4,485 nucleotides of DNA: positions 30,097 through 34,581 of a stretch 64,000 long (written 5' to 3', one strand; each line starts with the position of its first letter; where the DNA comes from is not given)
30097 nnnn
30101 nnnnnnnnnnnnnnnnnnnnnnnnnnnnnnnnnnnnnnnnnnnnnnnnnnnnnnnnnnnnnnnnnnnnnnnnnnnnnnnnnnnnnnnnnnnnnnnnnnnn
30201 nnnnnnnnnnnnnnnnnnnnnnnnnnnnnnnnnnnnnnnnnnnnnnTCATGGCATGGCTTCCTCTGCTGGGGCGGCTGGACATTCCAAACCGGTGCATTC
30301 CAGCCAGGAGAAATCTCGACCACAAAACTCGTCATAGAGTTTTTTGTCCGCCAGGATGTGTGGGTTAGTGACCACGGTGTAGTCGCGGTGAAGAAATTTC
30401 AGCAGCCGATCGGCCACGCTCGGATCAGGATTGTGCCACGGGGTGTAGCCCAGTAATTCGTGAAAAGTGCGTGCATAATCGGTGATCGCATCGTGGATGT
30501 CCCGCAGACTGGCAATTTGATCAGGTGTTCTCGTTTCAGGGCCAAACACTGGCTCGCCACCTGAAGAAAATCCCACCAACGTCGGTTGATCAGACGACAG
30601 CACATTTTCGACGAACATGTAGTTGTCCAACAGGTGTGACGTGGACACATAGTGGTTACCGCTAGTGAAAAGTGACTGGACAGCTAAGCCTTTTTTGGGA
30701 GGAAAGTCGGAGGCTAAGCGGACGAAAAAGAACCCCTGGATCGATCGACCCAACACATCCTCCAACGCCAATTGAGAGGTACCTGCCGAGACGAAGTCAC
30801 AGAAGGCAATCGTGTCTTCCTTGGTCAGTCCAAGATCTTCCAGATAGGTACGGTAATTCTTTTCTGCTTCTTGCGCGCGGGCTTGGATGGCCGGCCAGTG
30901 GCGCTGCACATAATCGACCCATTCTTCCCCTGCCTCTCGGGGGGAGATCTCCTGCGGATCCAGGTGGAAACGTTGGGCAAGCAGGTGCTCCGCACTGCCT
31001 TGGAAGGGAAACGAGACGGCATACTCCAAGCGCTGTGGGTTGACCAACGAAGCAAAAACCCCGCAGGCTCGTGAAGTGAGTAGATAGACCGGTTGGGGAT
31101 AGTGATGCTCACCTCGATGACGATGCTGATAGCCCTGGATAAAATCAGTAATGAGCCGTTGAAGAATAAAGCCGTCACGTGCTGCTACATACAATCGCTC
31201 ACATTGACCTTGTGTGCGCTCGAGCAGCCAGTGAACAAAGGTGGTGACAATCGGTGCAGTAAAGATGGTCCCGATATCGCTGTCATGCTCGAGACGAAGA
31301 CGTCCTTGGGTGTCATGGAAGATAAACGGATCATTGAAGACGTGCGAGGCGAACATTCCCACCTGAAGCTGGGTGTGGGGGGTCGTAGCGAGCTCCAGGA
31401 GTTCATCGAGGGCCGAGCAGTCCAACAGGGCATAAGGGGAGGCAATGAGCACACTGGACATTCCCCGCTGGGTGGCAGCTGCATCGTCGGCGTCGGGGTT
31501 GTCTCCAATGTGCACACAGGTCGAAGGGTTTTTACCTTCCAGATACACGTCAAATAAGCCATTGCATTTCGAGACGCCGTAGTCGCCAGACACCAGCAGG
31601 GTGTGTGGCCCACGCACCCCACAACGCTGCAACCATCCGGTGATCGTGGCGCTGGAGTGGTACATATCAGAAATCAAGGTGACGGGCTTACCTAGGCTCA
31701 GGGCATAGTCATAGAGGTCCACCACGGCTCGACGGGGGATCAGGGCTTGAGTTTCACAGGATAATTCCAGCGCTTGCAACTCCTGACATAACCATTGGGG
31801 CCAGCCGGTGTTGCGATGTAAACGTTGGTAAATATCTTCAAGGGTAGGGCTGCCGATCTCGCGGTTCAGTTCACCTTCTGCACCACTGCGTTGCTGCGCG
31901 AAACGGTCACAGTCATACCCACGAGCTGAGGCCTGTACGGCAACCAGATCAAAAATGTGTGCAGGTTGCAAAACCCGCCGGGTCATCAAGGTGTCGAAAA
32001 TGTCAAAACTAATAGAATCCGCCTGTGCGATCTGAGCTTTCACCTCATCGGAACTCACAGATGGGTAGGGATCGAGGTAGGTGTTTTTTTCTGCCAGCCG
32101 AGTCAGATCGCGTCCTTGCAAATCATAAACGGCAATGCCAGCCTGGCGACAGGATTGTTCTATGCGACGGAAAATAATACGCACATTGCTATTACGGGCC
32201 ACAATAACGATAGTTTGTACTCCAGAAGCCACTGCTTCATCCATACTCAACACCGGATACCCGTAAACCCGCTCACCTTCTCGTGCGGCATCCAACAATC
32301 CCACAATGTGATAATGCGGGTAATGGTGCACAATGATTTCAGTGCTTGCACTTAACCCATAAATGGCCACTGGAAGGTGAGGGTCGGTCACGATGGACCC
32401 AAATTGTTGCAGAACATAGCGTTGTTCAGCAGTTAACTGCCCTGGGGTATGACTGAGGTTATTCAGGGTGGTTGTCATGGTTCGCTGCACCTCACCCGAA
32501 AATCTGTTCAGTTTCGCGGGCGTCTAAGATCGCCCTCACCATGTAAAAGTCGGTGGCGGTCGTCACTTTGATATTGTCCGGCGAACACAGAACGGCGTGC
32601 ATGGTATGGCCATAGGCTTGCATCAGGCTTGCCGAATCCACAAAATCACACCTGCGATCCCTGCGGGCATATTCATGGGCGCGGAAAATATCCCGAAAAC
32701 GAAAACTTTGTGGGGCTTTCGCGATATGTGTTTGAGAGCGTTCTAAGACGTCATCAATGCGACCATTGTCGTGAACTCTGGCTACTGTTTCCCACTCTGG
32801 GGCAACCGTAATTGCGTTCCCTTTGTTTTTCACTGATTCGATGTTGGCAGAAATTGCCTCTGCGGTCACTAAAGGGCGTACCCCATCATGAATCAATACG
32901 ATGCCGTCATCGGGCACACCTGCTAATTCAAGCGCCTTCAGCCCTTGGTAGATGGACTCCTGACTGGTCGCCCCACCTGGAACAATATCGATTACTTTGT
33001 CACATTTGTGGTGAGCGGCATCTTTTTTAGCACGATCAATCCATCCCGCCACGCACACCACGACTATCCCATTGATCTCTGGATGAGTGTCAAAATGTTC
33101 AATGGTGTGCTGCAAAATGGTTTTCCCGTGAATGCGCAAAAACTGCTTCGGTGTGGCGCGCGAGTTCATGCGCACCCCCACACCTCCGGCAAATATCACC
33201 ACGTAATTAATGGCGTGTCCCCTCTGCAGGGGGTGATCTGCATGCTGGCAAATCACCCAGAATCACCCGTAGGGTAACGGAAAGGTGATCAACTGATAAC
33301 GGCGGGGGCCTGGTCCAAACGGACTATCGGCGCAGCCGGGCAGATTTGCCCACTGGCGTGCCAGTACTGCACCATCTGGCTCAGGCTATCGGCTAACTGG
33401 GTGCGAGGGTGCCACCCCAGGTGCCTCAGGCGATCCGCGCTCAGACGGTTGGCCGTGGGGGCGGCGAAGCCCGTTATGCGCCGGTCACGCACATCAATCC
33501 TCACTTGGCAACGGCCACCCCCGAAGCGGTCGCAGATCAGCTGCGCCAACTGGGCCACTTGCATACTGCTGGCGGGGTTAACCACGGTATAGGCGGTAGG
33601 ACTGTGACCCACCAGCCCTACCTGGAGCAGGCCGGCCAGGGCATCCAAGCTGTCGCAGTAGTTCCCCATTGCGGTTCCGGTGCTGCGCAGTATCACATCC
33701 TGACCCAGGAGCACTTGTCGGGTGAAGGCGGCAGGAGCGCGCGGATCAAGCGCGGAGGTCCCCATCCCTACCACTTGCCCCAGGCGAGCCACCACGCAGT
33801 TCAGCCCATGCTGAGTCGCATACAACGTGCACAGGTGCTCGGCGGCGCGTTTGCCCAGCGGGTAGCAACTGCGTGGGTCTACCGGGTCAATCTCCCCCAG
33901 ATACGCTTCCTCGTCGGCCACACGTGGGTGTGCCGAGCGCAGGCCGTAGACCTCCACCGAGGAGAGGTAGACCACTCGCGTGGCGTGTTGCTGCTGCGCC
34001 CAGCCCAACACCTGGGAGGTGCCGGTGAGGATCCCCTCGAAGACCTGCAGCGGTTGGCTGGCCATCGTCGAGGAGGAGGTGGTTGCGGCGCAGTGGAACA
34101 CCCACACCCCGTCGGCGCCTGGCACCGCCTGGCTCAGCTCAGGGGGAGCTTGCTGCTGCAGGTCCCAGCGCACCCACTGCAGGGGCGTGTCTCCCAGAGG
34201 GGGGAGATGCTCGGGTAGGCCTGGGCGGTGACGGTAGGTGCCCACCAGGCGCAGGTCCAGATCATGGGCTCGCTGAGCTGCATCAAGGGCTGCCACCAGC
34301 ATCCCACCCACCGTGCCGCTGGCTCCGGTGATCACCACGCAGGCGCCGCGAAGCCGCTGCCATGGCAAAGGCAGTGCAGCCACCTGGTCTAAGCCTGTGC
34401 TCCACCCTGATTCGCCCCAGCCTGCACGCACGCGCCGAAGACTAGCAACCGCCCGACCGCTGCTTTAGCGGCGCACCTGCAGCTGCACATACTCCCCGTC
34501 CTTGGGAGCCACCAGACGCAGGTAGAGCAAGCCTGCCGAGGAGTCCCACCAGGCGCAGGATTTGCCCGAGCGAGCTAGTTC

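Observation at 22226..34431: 12-kb single-strand operon for a ribitol/glycerol-phosphate glycopolymer built like a split Haemophilus type-b capsule (bcs) pathway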

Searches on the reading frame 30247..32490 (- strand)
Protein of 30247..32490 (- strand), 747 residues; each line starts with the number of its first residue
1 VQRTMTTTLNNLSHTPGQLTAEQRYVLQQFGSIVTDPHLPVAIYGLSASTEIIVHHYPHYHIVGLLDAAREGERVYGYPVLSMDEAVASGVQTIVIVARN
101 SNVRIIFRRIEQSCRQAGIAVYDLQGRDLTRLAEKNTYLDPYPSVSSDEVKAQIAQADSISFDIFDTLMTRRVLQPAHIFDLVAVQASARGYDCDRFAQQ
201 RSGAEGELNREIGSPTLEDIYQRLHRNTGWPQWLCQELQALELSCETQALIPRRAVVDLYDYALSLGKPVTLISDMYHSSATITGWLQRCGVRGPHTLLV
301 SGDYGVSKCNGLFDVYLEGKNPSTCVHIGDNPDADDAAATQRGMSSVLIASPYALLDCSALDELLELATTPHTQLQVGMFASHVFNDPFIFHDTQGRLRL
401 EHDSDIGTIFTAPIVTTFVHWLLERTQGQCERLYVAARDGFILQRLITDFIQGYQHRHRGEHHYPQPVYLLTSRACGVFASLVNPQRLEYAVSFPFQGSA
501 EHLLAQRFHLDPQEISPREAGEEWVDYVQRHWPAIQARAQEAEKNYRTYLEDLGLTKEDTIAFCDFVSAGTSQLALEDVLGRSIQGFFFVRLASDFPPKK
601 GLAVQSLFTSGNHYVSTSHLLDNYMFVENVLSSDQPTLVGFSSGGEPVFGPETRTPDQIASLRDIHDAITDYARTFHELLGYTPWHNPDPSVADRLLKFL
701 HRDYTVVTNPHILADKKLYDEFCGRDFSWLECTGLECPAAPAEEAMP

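Call 6: search_protein_families(library=pfam, proteins=[window:30247-32490:-], max_evalue=0.01)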
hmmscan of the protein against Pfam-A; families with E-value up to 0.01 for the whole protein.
window:30247-32490:- (747 aa): 1 family
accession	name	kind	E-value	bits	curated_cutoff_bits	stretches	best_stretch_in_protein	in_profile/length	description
PF13242.12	Hydrolase_like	-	0.0014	18.9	22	1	319-351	18-50/75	HAD-hyrolase-like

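Call 7: search_protein_families(library=ncbifam, proteins=[window:30247-32490:-], max_evalue=0.01)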
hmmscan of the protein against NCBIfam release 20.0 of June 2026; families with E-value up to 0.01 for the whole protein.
window:30247-32490:- (747 aa): 1 family
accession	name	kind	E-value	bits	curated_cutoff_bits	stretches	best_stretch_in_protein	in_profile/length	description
TIGR02253.1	CTE7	subfamily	0.0049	16.7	169.75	0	160-350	5-195/221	TIGR02253 family HAD-type hydrolase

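Call 23: search_solved_structures(query=window:30247-32490:-, max_evalue=1)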
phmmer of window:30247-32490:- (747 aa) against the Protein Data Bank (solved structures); distinct sequences matched with E-value up to 1: 2.
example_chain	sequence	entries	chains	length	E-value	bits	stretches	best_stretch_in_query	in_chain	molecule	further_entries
9h50_A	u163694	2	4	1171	7.3e-09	37.6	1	160-595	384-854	Bcs3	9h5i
8a0c_A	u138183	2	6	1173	7.3e-09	37.6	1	160-595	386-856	Bcs3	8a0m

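Call 24: search_solved_structures(query=window:30247-32490:-, max_evalue=1, show_alignments=1)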
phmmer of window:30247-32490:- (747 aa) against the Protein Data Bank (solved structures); distinct sequences matched with E-value up to 1: 2.
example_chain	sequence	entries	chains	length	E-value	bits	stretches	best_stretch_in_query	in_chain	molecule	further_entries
9h50_A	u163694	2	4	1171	7.3e-09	37.6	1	160-595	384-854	Bcs3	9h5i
8a0c_A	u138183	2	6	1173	7.3e-09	37.6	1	160-595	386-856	Bcs3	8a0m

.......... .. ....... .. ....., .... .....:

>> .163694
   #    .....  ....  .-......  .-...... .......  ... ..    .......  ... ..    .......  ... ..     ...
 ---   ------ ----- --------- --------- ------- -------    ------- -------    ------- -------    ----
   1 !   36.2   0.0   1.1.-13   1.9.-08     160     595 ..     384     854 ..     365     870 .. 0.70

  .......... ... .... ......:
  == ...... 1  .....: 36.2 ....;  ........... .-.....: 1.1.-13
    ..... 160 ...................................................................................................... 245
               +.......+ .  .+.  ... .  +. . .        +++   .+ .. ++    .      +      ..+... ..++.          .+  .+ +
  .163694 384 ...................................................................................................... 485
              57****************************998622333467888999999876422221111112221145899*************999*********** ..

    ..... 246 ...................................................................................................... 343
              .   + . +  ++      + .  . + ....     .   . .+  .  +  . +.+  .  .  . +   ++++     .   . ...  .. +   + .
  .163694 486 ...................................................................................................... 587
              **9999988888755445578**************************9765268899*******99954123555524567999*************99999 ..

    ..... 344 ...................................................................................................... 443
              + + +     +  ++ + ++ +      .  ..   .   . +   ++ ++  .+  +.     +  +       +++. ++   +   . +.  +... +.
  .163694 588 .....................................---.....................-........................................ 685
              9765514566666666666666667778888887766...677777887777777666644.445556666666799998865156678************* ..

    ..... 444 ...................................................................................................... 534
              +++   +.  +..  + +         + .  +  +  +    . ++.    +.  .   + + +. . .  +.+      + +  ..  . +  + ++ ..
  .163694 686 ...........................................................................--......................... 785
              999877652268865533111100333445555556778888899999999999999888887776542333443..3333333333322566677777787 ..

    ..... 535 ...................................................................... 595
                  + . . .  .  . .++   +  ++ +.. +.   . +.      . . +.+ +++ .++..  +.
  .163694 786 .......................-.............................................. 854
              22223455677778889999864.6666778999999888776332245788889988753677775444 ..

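Call 88: search_solved_structures(query=A5, max_evalue=0.01)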
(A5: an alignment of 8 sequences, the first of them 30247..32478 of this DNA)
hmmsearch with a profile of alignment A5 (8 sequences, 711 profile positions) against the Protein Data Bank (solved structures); distinct sequences matched with E-value up to 0.01: 3.
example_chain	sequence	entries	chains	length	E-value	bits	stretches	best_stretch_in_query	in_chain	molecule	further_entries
9h50_A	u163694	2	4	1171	7.8e-42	146.7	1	145-575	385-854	Bcs3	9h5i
8a0c_A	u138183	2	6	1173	7.8e-42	146.7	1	145-575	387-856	Bcs3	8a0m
2om6_A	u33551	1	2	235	0.00066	21.3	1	144-334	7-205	Probable phosphoserine phosphatase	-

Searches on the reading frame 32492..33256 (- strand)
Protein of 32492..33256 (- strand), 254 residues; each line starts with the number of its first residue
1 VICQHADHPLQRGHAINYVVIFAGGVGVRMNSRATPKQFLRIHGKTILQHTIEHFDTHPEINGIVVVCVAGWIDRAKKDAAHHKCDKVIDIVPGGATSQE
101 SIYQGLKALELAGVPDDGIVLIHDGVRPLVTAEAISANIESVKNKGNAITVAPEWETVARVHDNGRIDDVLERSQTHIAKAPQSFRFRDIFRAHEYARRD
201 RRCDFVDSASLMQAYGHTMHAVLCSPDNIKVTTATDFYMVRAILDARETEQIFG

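Call 6: search_protein_families(library=pfam, proteins=[window:32492-33256:-], max_evalue=0.01)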
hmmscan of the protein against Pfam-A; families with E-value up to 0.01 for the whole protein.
window:32492-33256:- (254 aa): 3 families
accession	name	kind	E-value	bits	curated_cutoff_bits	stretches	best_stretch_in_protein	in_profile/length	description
PF01128.25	IspD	-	1e-43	150.1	27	1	19-245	3-220/221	2-C-methyl-D-erythritol 4-phosphate cytidylyltransferase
PF12804.13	NTP_transf_3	-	4.6e-13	50.1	27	1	19-154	1-123/160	MobA-like NTP transferase domain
PF02348.25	CTP_transf_3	-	0.0001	22.7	22.6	1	32-159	10-126/217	Cytidylyltransferase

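Call 7: search_protein_families(library=ncbifam, proteins=[window:32492-33256:-], max_evalue=0.01)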
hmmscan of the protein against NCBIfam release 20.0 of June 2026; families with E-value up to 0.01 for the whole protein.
window:32492-33256:- (254 aa): 25 families
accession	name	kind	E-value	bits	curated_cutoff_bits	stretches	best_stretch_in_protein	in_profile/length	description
TIGR00453.1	ispD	equivalog_domain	1.3e-52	178.4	181.3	1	19-244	2-219/219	2-C-methyl-D-erythritol 4-phosphate cytidylyltransferase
NF001186.0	PRK00155.2-3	equivalog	3e-48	164.2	253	1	17-244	5-222/224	2-C-methyl-D-erythritol 4-phosphate cytidylyltransferase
NF001183.0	PRK00155.1-3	subfamily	1.7e-45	155.1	166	1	17-247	2-234/237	D-ribitol-5-phosphate cytidylyltransferase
NF009924.0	PRK13385.1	subfamily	2.5e-40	138.5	342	1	17-247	2-226/230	2-C-methyl-D-erythritol 4-phosphate cytidylyltransferase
NF006899.0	PRK09382.1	equivalog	4.1e-36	124.9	417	1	19-247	9-223/387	bifunctional 2-C-methyl-D-erythritol 4-phosphate cytidylyltransferase/2-C-methyl-D-erythritol 2,4-cyclodiphosphate synthase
NF010932.0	PRK14352.1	equivalog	7.8e-09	34.7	611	1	18-153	8-137/488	bifunctional UDP-N-acetylglucosamine diphosphorylase/glucosamine-1-phosphate N-acetyltransferase GlmU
TIGR01173.1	glmU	equivalog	6.8e-08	31.8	366.85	1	19-152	3-125/452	bifunctional UDP-N-acetylglucosamine diphosphorylase/glucosamine-1-phosphate N-acetyltransferase GlmU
TIGR03310.1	matur_MocA_YgfJ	equivalog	5.6e-07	29.7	186.45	1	19-151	2-124/188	molybdenum cofactor cytidylyltransferase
NF010933.0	PRK14353.1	equivalog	3e-06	26.1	505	1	18-151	7-133/453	bifunctional UDP-N-acetylglucosamine diphosphorylase/glucosamine-1-phosphate N-acetyltransferase GlmU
NF010934.1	PRK14354.1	equivalog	3.8e-06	25.7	450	1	19-152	2-125/447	bifunctional UDP-N-acetylglucosamine diphosphorylase/glucosamine-1-phosphate N-acetyltransferase GlmU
NF001457.0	PRK00317.1-3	equivalog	1.2e-05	24.9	164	1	19-157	4-127/200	molybdenum cofactor guanylyltransferase MobA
TIGR03992.1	Arch_glmU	subfamily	2.7e-05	23.2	292.1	1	19-176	3-155/393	bifunctional sugar-1-phosphate nucleotidylyltransferase/acetyltransferase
NF041313.1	UDPGP_AglF_Halo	equivalog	0.00019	21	400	1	20-236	4-226/234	UTP--glucose-1-phosphate uridylyltransferase AglF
TIGR02665.1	molyb_mobA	equivalog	0.00026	21.1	151.85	1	19-68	3-48/186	molybdenum cofactor guanylyltransferase MobA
NF006986.0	PRK09451.1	equivalog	0.0006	18.7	725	1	18-149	7-128/456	bifunctional UDP-N-acetylglucosamine diphosphorylase/glucosamine-1-phosphate N-acetyltransferase GlmU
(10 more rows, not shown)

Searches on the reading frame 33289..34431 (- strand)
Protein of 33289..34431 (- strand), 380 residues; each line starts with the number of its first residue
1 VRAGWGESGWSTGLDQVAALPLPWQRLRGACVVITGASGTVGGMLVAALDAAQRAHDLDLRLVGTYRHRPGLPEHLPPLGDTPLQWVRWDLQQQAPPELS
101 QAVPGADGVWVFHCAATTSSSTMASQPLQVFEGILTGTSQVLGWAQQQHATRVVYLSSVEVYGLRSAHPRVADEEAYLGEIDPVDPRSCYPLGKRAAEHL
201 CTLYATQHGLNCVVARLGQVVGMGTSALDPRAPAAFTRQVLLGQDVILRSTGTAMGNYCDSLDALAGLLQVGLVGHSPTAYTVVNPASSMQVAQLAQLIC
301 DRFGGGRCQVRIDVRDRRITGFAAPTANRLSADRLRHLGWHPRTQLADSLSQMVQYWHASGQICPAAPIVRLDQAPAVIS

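Call 6: search_protein_families(library=pfam, proteins=[window:33289-34431:-], max_evalue=0.01)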
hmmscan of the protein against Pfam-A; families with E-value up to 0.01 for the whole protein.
window:33289-34431:- (380 aa): 7 families
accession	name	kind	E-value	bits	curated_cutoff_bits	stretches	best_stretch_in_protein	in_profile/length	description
PF01370.27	Epimerase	-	9.9e-29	100.9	20.9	1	32-271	1-224/240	NAD dependent epimerase/dehydratase family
PF16363.11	GDP_Man_Dehyd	-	2.6e-13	50.6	27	1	34-223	2-186/332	GDP-mannose 4,6 dehydratase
PF01073.25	3Beta_HSD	-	3.7e-09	36.4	22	1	33-201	1-157/280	3-beta hydroxysteroid dehydrogenase/isomerase family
PF07993.18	NAD_binding_4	-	5.5e-09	36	20.1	1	111-229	92-210/258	Male sterility protein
PF02719.21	Polysacc_synt_2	-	1.1e-05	25.2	20.2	0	108-158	78-128/293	Polysaccharide biosynthesis protein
PF13460.12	NAD_binding_10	-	3.1e-05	24.4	27.2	1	36-171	1-112/184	NAD(P)H-binding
PF04321.23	RmlD_sub_bind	-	0.00032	20.3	27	1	32-222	3-153/287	RmlD substrate binding domain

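Call 7: search_protein_families(library=ncbifam, proteins=[window:33289-34431:-], max_evalue=0.01)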
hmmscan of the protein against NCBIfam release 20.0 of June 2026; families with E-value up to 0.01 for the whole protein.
window:33289-34431:- (380 aa): 13 families
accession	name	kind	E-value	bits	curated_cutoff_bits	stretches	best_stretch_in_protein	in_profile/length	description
TIGR01181.1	dTDP_gluc_dehyt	equivalog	6.2e-14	51.8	365.1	1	33-358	3-312/321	dTDP-glucose 4,6-dehydratase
TIGR03466.1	HpnA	hypoth_equivalog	1.2e-08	34.2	367.65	1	31-215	2-165/327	hopanoid-associated sugar epimerase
NF043036.1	ErythonDh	equivalog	2.5e-08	33.5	325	1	32-220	3-179/321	D-erythronate dehydrogenase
TIGR02622.1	CDP_4_6_dhtase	equivalog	1.1e-07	31.3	278.45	1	98-358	68-331/352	CDP-glucose 4,6-dehydratase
TIGR01746.1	Thioester-redct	subfamily_domain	1.6e-07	30.9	213.35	1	136-227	114-203/371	thioester reductase domain-containing protein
TIGR04180.1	EDH_00030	hypoth_equivalog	2.2e-06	27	475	1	32-320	1-270/297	NAD-dependent 4,6-dehydratase LegB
NF008872.0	PRK11908.1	equivalog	2.8e-06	26.6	294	1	115-300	76-268/349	bifunctional UDP-4-keto-pentose/UDP-xylose synthase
NF047922.1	GDPFucSynFcl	equivalog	4.9e-06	26.2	500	1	139-357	86-301/308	GDP-L-fucose synthase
TIGR02197.1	heptose_epim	equivalog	5.5e-06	25.8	274.6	1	32-190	1-138/316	ADP-glyceromanno-heptose 6-epimerase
TIGR01179.1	galE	equivalog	6.4e-06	25.2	262.3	1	83-223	48-179/332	UDP-glucose 4-epimerase GalE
NF041293.1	G6PDh_Azf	equivalog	7.6e-05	22.2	400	1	31-220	4-182/252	NAD-dependent glucose-6-phosphate dehydrogenase Azf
TIGR01214.1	rmlD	equivalog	0.0022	17.2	224.05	1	32-205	2-139/285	dTDP-4-dehydrorhamnose reductase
NF038078.1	NRPS_MxcG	equivalog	0.0072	13.6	2300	0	135-227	1194-1281/1442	myxochelin non-ribosomal peptide synthetase MxcG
